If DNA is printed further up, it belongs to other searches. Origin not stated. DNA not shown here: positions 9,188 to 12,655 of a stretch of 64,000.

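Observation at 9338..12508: AT-rich 1056-aa metallophosphoesterase-NTPase gene inserted next to type I restriction-modification remnants: candidate single-gene defence system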

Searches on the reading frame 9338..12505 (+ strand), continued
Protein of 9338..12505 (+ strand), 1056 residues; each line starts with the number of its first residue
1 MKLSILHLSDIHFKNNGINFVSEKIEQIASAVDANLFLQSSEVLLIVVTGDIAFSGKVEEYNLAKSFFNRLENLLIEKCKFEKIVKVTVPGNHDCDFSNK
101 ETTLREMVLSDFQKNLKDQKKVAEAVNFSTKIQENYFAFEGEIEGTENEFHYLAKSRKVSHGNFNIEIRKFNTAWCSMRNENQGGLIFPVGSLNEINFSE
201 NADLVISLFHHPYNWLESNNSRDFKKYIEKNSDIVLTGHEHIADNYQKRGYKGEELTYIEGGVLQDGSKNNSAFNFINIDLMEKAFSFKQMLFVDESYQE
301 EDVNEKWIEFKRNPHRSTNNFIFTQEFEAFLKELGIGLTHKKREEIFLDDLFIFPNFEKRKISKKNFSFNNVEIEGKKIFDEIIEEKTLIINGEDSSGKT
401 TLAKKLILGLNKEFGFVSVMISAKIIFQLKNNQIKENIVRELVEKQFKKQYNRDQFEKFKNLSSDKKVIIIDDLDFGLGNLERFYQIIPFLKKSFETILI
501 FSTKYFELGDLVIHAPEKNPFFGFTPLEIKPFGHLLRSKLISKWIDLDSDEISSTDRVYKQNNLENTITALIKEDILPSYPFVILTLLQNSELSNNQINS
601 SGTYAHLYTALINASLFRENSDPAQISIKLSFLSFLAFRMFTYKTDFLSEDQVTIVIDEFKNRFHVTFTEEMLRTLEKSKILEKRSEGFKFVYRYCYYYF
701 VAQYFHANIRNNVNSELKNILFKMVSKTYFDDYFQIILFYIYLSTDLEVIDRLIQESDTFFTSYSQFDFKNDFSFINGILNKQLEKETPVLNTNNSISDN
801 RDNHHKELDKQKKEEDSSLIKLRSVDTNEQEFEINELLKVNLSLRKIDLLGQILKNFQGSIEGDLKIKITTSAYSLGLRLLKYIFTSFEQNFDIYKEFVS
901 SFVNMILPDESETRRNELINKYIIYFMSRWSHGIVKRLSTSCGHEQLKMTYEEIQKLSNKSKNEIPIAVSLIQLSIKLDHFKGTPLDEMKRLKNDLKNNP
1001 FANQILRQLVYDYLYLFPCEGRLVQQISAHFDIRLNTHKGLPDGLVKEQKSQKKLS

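Call 16: search_dna_similar(query=window:9338-12505:+, collection=plasmids, mode=protein, max_rows=25)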
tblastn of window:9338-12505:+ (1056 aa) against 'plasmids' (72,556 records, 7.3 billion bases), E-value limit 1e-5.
Records with a match: 35; places in all: 35; records where one place covers at least 80% of the query: 5.
Best place of each record, by identity: <60% 35.
By first word of the organism name: Agrobacterium 5; Bacillus 4; Klebsiella 4; Clostridium 3; Vibrio 3; Rhizobium 3; Pantoea 2; Paenisporosarcina 1; Jeotgalibaca 1; Lactococcus 1; and 8 more.
By predicted mobility (MOB-suite, as given by PLSDB): conjugative 16; non-mobilizable 11; mobilizable 8.
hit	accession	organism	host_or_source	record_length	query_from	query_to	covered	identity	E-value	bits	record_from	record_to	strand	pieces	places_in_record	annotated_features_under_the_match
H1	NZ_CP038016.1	Paenisporosarcina antarctica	Antarctica: Sea off King George Island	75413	1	1028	97%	28.6%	3e-97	347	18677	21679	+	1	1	metallophosphoesterase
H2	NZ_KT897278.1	Clostridium botulinum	-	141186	1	1040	98%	27.5%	4e-93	334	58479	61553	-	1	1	metallophosphoesterase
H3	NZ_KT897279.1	Clostridium botulinum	-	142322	1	1040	98%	27.5%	4e-93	334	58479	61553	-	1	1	metallophosphoesterase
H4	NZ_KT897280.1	Clostridium botulinum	-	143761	1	1040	98%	27.5%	5e-93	334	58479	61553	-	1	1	metallophosphoesterase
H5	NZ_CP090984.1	Jeotgalibaca sp. MA1X17-3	Cultured bacteria,Antarctica sediment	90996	1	1010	91%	27.2%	5e-42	257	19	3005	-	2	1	metallophosphoesterase family protein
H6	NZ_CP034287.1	Vibrio parahaemolyticus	Penaeus vannamei,AHPND infected ...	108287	311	1035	69%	26.3%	2e-37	161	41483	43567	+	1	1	toll/interleukin-1 receptor domain-containing protein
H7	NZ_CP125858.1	Vibrio parahaemolyticus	Sea water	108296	311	1035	69%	26.3%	2e-37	161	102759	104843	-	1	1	toll/interleukin-1 receptor domain-containing protein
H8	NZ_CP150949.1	Vibrio parahaemolyticus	-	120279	311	1035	69%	26.3%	2e-37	161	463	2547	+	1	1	toll/interleukin-1 receptor domain-containing protein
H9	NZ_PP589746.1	Lactococcus sp.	Bacterial culture,Dairy environment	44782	325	1050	69%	24.2%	6e-23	114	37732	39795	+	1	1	toll/interleukin-1 receptor domain-containing protein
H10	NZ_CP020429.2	Streptococcus sp. FDAARGOS_192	Homo sapiens,peripheral blood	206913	348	971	59%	23.9%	1e-19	103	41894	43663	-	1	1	TIR domain-containing protein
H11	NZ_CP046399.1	Bacillus sp. A260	single cell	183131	2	416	39%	22.0%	2e-7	63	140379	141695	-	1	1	metallophosphoesterase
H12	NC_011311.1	Aliivibrio salmonicida LFI1238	-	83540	3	329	31%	24.7%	1e-11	77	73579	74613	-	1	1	metallophosphoesterase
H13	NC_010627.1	Paraburkholderia phymatum STM815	-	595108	2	328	31%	23.4%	2e-8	67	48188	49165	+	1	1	metallophosphoesterase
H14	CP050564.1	Rhizobium leguminosarum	Lathyrus sativus,cell culture,root ...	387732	2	318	30%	24.1%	6e-11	75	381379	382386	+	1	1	metallophosphoesterase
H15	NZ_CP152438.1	Bacillus sp. BR3(2024)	-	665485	2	278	26%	26.8%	4e-9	69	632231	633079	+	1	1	metallophosphoesterase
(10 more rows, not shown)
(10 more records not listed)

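Call 26: find_related_loci(query=A1, collection=genome_contigs, flank=6000)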
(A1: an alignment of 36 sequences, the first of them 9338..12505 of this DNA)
Query A1 (1056 aa) in genome_contigs; peptide patterns used: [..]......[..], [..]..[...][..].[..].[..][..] (x = any residue, [..] = any of these).
599 stretches matched a pattern (row limit reached: there are more); 372 encode a relative of the query (tblastn E <= 1e-3); the best 80 are kept; 80 distinct loci.
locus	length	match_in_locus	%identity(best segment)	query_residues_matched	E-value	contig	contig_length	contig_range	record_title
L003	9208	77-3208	31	1-1050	6e-169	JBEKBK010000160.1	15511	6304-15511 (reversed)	MAG: Bryobacteraceae bacterium isolate SPRUCE 134 SPRUCE_134_160, whole genome shotgun sequence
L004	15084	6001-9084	31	1-1044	2e-158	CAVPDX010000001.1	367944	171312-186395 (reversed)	MAG: uncultured Acidobacteriaceae bacterium isolate MFD00008.bin.1.228 genome assembly, contig: contig_104510, whole gen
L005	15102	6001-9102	30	2-1044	3e-153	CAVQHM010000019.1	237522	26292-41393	MAG: uncultured Acidobacteriaceae bacterium isolate MFD00991.bin.1.91 genome assembly, contig: contig_7137, whole genome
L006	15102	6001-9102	30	1-1039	2e-152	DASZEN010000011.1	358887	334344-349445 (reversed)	MAG TPA_asm: Pyrinomonadaceae bacterium isolate SMAG_U6495 k141_333678, whole genome shotgun sequence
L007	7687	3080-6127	30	2-1041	1e-150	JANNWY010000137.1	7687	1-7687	MAG: Chthoniobacteraceae bacterium isolate VAR_34_metabat_297 VAR_34_k141_1845724, whole genome shotgun sequence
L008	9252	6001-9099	31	1-1050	6e-148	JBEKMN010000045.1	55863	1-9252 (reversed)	MAG: Terriglobia bacterium isolate SPRUCE 395 SPRUCE_395_45, whole genome shotgun sequence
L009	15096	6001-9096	30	1-1043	6e-147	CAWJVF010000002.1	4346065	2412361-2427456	MAG: uncultured Acidobacteriota bacterium isolate MFD00964.bin.2.241 genome assembly, contig: contig_3367, whole genome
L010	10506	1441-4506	31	1-1035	2e-144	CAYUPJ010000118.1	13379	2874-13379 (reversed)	MAG TPA_asm: uncultured Anaerolineae bacterium isolate binchicken_co91_444 genome assembly, contig: NODE_5536_length_133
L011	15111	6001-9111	30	1-1039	1e-142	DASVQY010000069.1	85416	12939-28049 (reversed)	MAG TPA_asm: Pyrinomonadaceae bacterium isolate SMAG_U3220 k141_281818, whole genome shotgun sequence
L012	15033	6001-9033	30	1-1033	5e-142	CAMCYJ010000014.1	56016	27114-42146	MAG: Akkermansia muciniphila isolate MiE-22jul19-69 genome assembly, contig: MiE-22jul19-C399, whole genome shotgun sequ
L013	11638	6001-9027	31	1-1038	3e-141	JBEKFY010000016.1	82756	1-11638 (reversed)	MAG: Anaerolineales bacterium isolate SPRUCE 240 SPRUCE_240_16, whole genome shotgun sequence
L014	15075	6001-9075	30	1-1055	3e-140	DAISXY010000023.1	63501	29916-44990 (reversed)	MAG TPA_asm: Chthoniobacterales bacterium isolate CTOTU9909 NODE_32_length_63501_cov_7.228304, whole genome shotgun sequ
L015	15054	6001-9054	31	1-1056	6e-140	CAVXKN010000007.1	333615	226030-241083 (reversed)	MAG: uncultured Acidobacteriota bacterium isolate MFD09567.bin.1.66 genome assembly, contig: contig_41895, whole genome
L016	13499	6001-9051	30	1-1036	4e-140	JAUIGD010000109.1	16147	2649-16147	MAG: Verrucomicrobiia bacterium isolate Co_bin.135 NODE_20045_length_16147_cov_0.856180, whole genome shotgun sequence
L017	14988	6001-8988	29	1-1027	1e-139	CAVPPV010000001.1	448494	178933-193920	MAG: uncultured Acidobacteriaceae bacterium isolate MFD00008.bin.1.117 genome assembly, contig: contig_22557, whole geno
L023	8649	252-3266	32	2-1035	1e-130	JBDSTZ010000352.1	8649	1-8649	MAG: Massilia sp. isolate cluster1_bin.57 k127_10369550, whole genome shotgun sequence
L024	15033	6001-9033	28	1-1033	4e-129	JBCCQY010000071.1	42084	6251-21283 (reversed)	MAG: Myxococcota bacterium isolate P01_D01_bin.18 k141_2370297_length_42084_cov_20.5136, whole genome shotgun sequence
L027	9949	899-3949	28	1-1033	8e-125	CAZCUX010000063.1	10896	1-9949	MAG TPA_asm: uncultured Enterobacterales bacterium isolate SRP319275_co3_91 genome assembly, contig: NODE_6267_length_10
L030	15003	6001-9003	30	1-1033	5e-122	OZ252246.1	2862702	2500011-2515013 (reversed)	MAG: Nitrospinales bacterium isolate 09764799-6df8-48cc-ac82-a3f7e3b0517f genome assembly, chromosome: 1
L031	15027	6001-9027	30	1-1033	5e-121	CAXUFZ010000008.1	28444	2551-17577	MAG TPA_asm: uncultured Rubrobacteraceae bacterium isolate public_SRR14722327_metawrap_bin.1 genome assembly, contig: pu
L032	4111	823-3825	30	1-1033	2e-123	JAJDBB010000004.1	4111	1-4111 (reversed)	MAG: Nitrospinaceae bacterium isolate OFTM324 OFTM324_3, whole genome shotgun sequence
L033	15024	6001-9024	29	1-1033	5e-120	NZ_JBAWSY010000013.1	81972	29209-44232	Psychrobacillus mangrovi strain FJAT-51614 Scaffold13, whole genome shotgun sequence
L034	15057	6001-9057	27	1-1036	9e-119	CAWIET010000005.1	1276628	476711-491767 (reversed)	MAG: uncultured Armatimonadetes bacterium isolate MFD04580.bin.1.40 genome assembly, contig: contig_72, whole genome sho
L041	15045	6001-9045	30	1-1033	6e-116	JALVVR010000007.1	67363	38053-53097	MAG: Campylobacterales bacterium isolate M10_metabat1_scaf2bin.039 M10_NODE_129_length_67363_cov_33.469153, whole genome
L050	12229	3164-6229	27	1-1035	2e-111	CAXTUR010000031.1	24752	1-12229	MAG TPA_asm: uncultured Acidobacteriaceae bacterium isolate public_SRR14722041_metawrap_bin.3 genome assembly, contig: p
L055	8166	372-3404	30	1-1035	2e-110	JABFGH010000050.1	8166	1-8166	MAG: Ignavibacteriae bacterium isolate IGN16 c_000000000050, whole genome shotgun sequence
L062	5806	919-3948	29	1-1033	5e-108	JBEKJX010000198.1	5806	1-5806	MAG: Smithella sp. isolate SPRUCE 333 SPRUCE_333_198, whole genome shotgun sequence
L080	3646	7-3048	27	1-1033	1e-98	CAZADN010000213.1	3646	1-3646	MAG TPA_asm: uncultured Legionellaceae bacterium isolate SRP242652_co2_7 genome assembly, contig: NODE_26014_length_3646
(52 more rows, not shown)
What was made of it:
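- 10928..11467 (+): Helical and winged-helix part of the STAND module (residues 531-710). It includes invariant R537 and the motif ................. The pattern [YH]xY[YCF][YF]F[VA]A[RK][YH] is one of the two most conserved family peptides (call 26).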

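Call 29: predict_structure(alignment_id=A1)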
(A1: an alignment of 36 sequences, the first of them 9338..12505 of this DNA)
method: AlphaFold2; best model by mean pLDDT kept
length: 1056 residues; sequences in the alignment: 36
mean_pLDDT: 82.9   pTM: 0.68
mean pLDDT of the five models: 82.9, 82.2, 80.3, 80.2, 78.6
residues with pLDDT >= 90: 402; 70-90: 491; 50-70: 107; < 50: 56
segments of 3 or more residues with pLDDT < 50: 365-368, 510-514, 598-602, 819-834, 1038-1056
pLDDT, mean of each block of 10 residues (from residue 1): 89 89 90 76 91 94 95 90 92 85 78 72 85 92 78 87 87 89 85 71 89 86 86 83 62 68 77 89 86 88 67 58 89 85 87 91 51 88 91 88 94 87 86 82 94 86 90 74 84 93 66 55 86 94 84 81 85 74 89 61 69 81 88 95 90 94 91 89 85 90 90 79 88 89 90 92 88 77 64 82 92 67 36 62 89 83 92 95 91 87 86 85 88 93 90 79 70 94 91 88 92 91 90 70 40 42
secondary structure, 60 per line:
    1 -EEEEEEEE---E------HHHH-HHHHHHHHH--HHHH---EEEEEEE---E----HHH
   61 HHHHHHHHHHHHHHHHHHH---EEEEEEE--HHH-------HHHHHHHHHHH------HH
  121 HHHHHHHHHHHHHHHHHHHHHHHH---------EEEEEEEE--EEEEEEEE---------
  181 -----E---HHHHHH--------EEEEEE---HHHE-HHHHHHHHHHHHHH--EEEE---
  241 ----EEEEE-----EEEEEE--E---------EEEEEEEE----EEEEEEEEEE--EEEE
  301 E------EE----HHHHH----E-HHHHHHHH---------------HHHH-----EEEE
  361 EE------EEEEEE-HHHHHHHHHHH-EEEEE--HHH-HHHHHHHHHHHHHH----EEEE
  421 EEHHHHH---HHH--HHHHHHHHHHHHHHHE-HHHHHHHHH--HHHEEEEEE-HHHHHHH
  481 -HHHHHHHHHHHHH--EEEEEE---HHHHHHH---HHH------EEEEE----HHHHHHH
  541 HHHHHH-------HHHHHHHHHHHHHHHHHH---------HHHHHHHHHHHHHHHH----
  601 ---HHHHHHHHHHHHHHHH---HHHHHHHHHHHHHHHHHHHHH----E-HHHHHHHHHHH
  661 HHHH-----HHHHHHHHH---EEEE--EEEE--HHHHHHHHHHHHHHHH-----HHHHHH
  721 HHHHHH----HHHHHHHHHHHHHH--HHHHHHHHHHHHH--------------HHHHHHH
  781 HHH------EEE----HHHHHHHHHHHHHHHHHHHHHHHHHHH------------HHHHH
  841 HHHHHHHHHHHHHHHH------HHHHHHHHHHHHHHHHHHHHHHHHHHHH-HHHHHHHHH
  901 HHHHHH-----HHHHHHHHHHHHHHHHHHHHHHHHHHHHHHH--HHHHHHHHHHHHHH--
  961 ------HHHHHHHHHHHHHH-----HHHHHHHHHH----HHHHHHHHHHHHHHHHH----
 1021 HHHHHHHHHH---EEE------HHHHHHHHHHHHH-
elements in order (helices of 4 or more, strands of 3 or more residues): E2-9 H20-23 H25-33 H36-39 E43-49 H58-79 E83-89 H102-112 H119-144 E154-161 E164-171 H190-195 E204-209 H218-231 E234-237 E245-249 E255-260 E273-280 E285-294 E297-301 H314-318 H325-332 H348-351 E357-362 E369-374 H376-386 E388-392 H399-412 E417-422 H423-427 H436-450 H453-461 E467-472 H474-480 H482-494 E497-502 H506-512 E525-529 H534-546 H554-571 H581-596 H604-619 H623-643 H650-664 H670-678 E682-685 E688-691 H694-709 H715-726 H731-744 H747-759 H774-783 E790-792 H797-823 H836-856 H863-890 H892-906 H912-942 H945-958 H967-980 H986-995 H1000-1016 H1021-1030 E1034-1036 H1043-1055
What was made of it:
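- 10241..10492 (+): Linker (residues 302-385) between effector and NTPase. Homology to the TIR-fused relatives begins here, at about residue 311. AF2 secondary structure (call 29).
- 10928..11467 (+): AF2 model: helices plus a beta-hairpin at 682-691 (call 29).
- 11468..12505 (+): C-terminal all-helical domain (residues 711-1056). Residues 836-1035 are the most conserved part of the family. Presumed sensing or assembly domain. AF2 model (call 29).
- Checked: C-terminal region: mostly helical from about residue 534 to the end in the AF2 model (call 29).
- AF2 model: mean pLDDT 82.9 (call 29).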

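Call 31: search_solved_structures(query=A1, max_evalue=1)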
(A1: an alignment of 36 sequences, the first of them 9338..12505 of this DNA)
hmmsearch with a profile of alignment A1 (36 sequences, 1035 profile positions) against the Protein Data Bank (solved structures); distinct sequences matched with E-value up to 1: 64 (the best 60 are shown).
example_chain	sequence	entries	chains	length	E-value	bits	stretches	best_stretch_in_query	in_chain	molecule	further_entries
2zo9_B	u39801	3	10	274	1.4e-05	26.3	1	4-91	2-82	Phosphohydrolase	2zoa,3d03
2dxl_A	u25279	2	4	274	1.4e-05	26.3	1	4-91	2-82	Phosphohydrolase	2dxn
4o24_A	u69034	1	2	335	0.0013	19.8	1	3-91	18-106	Exonuclease, putative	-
2q8u_A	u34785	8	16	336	0.0013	19.8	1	3-91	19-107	Exonuclease, putative | Nuclease SbcCD subunit D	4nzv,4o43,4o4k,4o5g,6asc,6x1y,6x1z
2xmo_A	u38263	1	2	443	0.0015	19.6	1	25-93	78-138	LMO2642 PROTEIN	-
3qg5_C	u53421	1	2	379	0.0022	19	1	4-91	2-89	Mre11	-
3dm9_B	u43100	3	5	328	0.0031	18.5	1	374-513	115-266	Signal recognition particle receptor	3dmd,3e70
1um8_A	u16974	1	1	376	0.0077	17.2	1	351-422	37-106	ATP-dependent Clp protease ATP-binding subunit clpX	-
8vow_A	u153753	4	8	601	0.011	16.7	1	381-436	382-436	ABC-type bacteriocin transporter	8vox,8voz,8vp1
3vx4_A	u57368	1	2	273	0.013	16.5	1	381-439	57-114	Putative ABC transporter, ATP-binding protein ComA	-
4s0f_A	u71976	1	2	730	0.014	16.4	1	381-436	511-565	ABC-type bacteriocin transporter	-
6v9z_A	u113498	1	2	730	0.015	16.3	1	381-436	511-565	ABC-type bacteriocin transporter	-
4ry2_A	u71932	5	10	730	0.015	16.3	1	381-436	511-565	ABC-type bacteriocin transporter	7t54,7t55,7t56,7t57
8vp9_A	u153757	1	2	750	0.015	16.3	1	381-436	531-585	ABC-type bacteriocin transporter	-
8vp3_A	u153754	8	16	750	0.015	16.2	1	381-436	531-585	ABC-type bacteriocin transporter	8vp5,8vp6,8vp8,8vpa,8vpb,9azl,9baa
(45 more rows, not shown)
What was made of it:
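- The PDB sequence profile ranks GpdQ first (1.4e-5), but SbcD/Mre11 follow at about 1e-3 (call 31). The PDB profile hits T. maritima SbcD and Mre11 at about 1e-3 (call 31).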
